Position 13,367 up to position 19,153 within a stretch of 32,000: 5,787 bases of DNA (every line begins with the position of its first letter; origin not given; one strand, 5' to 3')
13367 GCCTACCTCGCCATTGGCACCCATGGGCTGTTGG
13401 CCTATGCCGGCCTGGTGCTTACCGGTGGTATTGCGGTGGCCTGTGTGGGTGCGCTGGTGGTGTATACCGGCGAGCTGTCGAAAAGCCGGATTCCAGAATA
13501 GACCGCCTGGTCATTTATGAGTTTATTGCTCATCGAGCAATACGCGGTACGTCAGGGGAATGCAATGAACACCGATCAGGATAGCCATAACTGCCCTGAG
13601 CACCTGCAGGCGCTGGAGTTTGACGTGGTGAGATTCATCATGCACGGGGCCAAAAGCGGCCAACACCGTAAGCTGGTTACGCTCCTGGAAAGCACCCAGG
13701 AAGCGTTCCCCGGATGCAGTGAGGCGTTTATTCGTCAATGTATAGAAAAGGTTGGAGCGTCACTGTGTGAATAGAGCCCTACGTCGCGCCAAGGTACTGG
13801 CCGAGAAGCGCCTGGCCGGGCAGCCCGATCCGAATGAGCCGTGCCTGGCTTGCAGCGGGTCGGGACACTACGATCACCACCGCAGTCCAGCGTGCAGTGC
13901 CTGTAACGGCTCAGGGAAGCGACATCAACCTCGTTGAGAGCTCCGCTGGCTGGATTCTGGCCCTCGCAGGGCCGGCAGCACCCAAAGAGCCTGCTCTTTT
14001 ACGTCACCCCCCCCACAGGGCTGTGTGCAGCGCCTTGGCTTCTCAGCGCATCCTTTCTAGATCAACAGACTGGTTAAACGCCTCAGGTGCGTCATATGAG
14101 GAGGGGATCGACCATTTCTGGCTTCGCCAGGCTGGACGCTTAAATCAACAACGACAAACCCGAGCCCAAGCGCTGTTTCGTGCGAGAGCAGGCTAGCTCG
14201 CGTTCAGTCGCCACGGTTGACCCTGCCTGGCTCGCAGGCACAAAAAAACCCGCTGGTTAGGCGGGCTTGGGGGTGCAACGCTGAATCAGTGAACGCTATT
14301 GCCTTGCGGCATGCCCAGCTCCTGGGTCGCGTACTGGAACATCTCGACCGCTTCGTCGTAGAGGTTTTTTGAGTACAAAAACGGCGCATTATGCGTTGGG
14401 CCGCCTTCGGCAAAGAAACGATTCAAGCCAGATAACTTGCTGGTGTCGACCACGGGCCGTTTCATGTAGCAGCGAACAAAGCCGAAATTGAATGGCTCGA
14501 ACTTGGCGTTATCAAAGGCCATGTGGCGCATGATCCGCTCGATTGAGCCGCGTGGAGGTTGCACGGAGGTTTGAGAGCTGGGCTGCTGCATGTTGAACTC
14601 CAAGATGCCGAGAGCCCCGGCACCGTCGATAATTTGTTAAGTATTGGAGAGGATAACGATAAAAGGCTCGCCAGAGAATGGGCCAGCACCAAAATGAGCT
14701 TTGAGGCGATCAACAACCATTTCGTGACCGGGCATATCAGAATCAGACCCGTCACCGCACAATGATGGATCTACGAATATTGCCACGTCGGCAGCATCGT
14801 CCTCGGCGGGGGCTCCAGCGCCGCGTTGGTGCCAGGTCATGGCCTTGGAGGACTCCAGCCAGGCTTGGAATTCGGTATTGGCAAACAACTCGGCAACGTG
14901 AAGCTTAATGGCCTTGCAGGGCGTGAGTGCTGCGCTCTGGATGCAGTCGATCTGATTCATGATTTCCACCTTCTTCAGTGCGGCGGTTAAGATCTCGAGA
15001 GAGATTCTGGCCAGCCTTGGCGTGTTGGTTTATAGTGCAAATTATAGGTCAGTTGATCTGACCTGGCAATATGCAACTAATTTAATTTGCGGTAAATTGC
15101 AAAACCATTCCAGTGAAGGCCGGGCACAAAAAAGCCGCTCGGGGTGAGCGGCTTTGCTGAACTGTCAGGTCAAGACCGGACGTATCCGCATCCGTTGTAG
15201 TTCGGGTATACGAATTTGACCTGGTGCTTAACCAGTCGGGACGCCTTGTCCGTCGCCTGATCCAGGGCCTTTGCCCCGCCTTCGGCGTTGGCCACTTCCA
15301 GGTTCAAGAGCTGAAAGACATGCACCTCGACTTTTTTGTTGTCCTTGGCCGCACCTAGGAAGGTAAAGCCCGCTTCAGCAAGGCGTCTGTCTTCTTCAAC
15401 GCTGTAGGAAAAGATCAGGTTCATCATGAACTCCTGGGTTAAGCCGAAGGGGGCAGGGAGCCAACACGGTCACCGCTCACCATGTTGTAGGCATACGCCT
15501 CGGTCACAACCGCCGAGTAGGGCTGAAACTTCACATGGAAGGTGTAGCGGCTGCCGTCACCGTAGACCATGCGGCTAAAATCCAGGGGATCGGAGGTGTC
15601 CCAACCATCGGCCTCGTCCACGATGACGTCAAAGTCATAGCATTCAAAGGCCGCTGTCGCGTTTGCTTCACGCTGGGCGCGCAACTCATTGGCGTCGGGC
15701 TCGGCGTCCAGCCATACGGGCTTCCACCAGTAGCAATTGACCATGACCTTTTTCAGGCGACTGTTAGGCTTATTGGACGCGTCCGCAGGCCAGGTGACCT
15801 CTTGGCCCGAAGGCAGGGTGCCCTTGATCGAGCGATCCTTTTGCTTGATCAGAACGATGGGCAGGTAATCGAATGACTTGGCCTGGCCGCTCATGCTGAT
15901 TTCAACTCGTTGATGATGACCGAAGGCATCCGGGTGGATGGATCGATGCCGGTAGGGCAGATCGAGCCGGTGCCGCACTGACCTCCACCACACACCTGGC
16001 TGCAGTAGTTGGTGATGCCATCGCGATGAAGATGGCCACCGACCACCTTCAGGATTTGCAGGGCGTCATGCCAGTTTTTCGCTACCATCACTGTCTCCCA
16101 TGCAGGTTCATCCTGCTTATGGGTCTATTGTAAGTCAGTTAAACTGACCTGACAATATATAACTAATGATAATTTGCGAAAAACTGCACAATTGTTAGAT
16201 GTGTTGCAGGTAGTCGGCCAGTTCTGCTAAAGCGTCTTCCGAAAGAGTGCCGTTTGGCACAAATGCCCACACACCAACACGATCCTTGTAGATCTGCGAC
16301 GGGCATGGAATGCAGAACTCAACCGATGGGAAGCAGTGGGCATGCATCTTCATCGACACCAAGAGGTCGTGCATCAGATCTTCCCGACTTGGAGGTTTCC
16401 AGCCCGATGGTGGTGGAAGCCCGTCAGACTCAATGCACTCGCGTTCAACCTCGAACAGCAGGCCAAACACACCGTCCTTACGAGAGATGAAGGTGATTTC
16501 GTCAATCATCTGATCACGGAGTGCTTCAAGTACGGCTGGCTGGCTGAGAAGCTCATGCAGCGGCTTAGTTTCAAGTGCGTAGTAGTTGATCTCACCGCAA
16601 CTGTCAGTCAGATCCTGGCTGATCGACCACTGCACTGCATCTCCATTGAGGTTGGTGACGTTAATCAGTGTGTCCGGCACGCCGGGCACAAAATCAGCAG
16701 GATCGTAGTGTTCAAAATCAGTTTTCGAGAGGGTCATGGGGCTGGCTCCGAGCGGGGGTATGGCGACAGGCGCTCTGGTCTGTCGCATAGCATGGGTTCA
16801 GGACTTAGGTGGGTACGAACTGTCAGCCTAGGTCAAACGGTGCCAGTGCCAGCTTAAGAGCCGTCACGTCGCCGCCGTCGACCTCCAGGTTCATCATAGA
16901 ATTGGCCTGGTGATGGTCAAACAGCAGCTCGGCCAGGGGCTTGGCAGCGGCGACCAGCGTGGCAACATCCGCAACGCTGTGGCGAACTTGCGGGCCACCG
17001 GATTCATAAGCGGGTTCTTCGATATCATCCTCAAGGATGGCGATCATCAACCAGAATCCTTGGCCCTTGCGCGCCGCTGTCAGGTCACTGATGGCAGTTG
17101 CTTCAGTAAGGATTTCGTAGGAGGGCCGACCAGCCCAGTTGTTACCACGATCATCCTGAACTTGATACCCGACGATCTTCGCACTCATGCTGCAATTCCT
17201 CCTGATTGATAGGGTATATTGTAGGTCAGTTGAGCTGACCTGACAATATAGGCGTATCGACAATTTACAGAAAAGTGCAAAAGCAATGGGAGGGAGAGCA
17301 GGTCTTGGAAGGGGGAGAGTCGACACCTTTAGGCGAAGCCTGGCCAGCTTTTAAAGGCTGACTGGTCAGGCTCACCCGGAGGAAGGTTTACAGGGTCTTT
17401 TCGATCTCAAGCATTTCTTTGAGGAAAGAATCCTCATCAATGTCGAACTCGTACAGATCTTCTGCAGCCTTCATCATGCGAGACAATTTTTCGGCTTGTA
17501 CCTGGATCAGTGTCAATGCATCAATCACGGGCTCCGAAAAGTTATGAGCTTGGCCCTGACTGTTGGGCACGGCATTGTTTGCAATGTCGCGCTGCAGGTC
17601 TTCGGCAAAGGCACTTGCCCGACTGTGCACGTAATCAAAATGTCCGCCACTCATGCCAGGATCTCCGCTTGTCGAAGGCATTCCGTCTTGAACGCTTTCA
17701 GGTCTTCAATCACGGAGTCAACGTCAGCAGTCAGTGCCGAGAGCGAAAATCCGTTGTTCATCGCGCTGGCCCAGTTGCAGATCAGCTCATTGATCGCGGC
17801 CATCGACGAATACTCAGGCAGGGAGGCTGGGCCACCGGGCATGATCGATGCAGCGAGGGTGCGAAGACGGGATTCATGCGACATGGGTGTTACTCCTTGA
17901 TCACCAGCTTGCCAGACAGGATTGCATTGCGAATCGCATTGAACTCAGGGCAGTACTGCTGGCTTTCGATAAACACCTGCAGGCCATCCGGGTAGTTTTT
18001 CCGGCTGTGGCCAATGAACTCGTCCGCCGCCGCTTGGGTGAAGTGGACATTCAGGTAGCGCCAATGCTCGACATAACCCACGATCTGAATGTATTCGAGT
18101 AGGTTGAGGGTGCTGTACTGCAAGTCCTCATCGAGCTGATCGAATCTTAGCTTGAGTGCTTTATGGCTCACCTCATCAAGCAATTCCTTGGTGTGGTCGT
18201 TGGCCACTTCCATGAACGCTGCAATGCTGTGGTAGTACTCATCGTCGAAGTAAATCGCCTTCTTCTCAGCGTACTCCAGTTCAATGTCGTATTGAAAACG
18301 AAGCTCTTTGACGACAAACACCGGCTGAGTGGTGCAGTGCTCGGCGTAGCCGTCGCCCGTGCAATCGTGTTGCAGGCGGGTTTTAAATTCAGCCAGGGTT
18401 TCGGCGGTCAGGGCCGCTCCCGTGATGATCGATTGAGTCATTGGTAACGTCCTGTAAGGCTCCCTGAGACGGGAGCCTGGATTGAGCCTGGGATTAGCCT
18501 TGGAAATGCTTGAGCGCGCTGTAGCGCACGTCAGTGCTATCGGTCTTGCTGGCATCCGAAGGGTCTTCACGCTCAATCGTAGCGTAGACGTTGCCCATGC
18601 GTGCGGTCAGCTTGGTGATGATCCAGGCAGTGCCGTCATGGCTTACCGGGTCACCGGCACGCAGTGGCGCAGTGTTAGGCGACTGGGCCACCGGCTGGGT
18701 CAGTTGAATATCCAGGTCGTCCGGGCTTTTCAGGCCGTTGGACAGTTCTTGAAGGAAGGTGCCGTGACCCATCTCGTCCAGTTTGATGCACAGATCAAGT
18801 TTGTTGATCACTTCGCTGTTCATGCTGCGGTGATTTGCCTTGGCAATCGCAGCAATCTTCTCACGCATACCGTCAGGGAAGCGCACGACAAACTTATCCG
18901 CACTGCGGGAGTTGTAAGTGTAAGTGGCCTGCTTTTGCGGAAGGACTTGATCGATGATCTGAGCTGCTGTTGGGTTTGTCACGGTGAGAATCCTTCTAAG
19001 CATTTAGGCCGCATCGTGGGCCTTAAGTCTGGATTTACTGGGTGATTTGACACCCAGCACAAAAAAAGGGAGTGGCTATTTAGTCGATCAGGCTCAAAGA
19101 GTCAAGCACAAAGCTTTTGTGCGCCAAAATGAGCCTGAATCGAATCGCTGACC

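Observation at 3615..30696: At least ten copies of an asymmetric 21-bp palindrome fused to promoter -10 elements (class-1 operator)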

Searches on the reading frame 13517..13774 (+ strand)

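Call 13: search_protein_families(library=pfam, proteins=[window:13517-13774:+], max_evalue=0.01)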
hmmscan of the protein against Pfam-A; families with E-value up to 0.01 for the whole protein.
window:13517-13774:+ (85 aa): 1 family
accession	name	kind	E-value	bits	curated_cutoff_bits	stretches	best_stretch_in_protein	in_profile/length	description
PF21796.3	Cac1_C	-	0.0064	17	24.3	0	50-79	12-41/55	Chromatin assembly factor 1 subunit Cac1, C-terminal domain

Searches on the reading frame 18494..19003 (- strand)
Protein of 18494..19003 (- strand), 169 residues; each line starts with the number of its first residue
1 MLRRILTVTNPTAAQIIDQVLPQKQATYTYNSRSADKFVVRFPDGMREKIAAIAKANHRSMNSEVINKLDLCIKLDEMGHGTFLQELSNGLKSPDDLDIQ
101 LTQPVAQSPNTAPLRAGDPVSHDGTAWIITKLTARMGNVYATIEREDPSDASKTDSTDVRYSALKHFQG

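Call 14: search_protein_families(library=pfam, proteins=[window:18494-19003:-], max_evalue=0.01)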
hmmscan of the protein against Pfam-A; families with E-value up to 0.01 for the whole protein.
window:18494-19003:- (169 aa): 1 family
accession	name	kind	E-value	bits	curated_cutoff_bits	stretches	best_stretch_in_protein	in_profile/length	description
PF03869.20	Arc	-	2.2e-16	59.9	20.4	1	32-69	1-38/50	Arc-like DNA binding domain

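Call 42: search_dna_similar(query=window:18494-19003:-, collection=plasmids, mode=protein, max_evalue=0.01, max_rows=25)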
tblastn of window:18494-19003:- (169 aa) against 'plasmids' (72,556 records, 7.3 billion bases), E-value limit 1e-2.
Records with a match: 184; places in all: 187; records where one place covers at least 80% of the query: 0.
Best place of each record, by identity: 60-80% 10; <60% 174.
By first word of the organism name: Pseudomonas 161; Proteus 7; Klebsiella 4; Escherichia 4; Stenotrophomonas 2; Stutzerimonas 2; Salmonella 1; Enterobacter 1; Shinella 1; Sinorhizobium 1.
By predicted mobility (MOB-suite, as given by PLSDB): non-mobilizable 134; conjugative 45; mobilizable 5.
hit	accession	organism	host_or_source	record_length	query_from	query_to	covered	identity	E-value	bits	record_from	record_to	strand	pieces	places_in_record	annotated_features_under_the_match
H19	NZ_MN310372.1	Pseudomonas putida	-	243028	21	117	57%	48.5%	1e-17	86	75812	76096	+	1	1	Arc family DNA-binding protein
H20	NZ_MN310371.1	Pseudomonas monteilii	-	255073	17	113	57%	47.4%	1e-16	83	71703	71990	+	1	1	Arc family DNA-binding protein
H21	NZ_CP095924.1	Pseudomonas aeruginosa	water sink surface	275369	17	113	57%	47.4%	1e-16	83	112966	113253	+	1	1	Arc family DNA-binding protein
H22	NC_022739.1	Pseudomonas sp. VLB120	-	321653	17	113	57%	47.4%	1e-16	83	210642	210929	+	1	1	Arc family DNA-binding protein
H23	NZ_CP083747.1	Pseudomonas sp. p1(2021b)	biogas slurry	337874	17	113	57%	47.4%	1e-16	83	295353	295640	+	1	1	Arc family DNA-binding protein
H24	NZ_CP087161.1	Pseudomonas sp. CIP-10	-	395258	17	113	57%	47.4%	1e-16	83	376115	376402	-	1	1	Arc family DNA-binding protein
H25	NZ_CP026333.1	Pseudomonas sp. XWY-1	cell culture,Rice Fields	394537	17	113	57%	46.4%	1e-15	81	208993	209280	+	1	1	Arc family DNA-binding protein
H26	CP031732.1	Stenotrophomonas rhizophila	Nusuttodinium aeruginosum,whole organism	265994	3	79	46%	55.8%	2e-18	88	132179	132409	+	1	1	Arc family DNA-binding protein | TraR/DksA family transcriptional regulator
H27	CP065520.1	Stenotrophomonas rhizophila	Kandelia candel (mangrove),cell culture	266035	3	79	46%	55.8%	2e-18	88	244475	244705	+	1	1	record has no annotation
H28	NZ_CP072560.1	Pseudomonas sp. BYT-1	activated sludge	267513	3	79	46%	55.8%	2e-18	88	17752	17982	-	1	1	Arc family DNA-binding protein | TraR/DksA family transcriptional regulator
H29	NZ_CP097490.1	Pseudomonas sp. BYT-5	wastewater treatment tank,soil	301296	3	79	46%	55.8%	2e-18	88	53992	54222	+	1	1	Arc family DNA-binding protein | TraR/DksA family transcriptional regulator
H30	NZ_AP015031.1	Pseudomonas putida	-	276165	3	79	46%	55.8%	3e-18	88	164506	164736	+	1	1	Arc family DNA-binding protein | TraR/DksA family transcriptional regulator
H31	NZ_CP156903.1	Pseudomonas kurunegalensis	Homo sapiens,stool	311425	3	79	46%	55.8%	3e-18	88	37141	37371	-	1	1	Arc family DNA-binding protein | TraR/DksA family transcriptional regulator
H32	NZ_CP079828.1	Pseudomonas sp. HD6515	sewage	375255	3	79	46%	55.8%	3e-18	88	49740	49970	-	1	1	Arc family DNA-binding protein | TraR/DksA family transcriptional regulator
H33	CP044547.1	Pseudomonas sp. CFA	mixed culture,soil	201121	17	103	51%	49.4%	2e-16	82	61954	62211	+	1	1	Arc family DNA-binding protein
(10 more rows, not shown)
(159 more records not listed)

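Call 87: search_protein_families(library=ncbifam, proteins=[window:18494-19003:-], max_evalue=0.1)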
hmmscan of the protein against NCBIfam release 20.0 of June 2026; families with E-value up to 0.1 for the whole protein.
window:18494-19003:- (169 aa): 2 families
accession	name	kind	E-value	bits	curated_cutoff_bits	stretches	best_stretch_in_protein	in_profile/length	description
NF052309.1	conj_TF_TprA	exception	1.8e-09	38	150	1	34-77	4-47/81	ICE element conjugation transcription factor TprA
NF010457.0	PRK13883.1-4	subfamily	0.062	13.3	160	1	13-64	40-91/137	conjugal transfer protein TrbH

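Call 88: search_protein_families(library=phrogs, proteins=[window:18494-19003:-], max_evalue=0.01)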
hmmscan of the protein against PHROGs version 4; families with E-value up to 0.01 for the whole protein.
window:18494-19003:- (169 aa): 11 families
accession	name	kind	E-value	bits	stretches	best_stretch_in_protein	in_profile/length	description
phrog_38161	-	transcription regulation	2.3e-21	77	1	29-146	3-104/137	Arc-like transcriptional regulator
phrog_7906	-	transcription regulation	1.8e-15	58.7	1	30-78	4-52/111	Arc-like transcriptional regulator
phrog_2685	-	other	2.8e-15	58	1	27-77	10-60/161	partition protein ATPase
phrog_1287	-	unknown function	3.7e-15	57.4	1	31-76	5-50/115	-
phrog_3178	-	transcription regulation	4.4e-14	53.9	1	31-73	5-47/125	Arc-like DNA binding domain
phrog_795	-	other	4.7e-12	47.3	1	22-70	4-52/116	partition protein ATPase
phrog_30599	-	transcription regulation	1e-10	43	1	31-70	6-45/100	transcriptional regulator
phrog_1388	-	unknown function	2.9e-06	28.6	1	32-72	2-42/143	-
phrog_228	-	transcription regulation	0.00068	20.5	1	30-77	5-52/251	Arc-like repressor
phrog_13890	-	unknown function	0.0013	19.7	1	23-63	5-45/73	-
phrog_582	-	transcription regulation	0.0014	19.9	1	23-74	45-96/105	Arc-like repressor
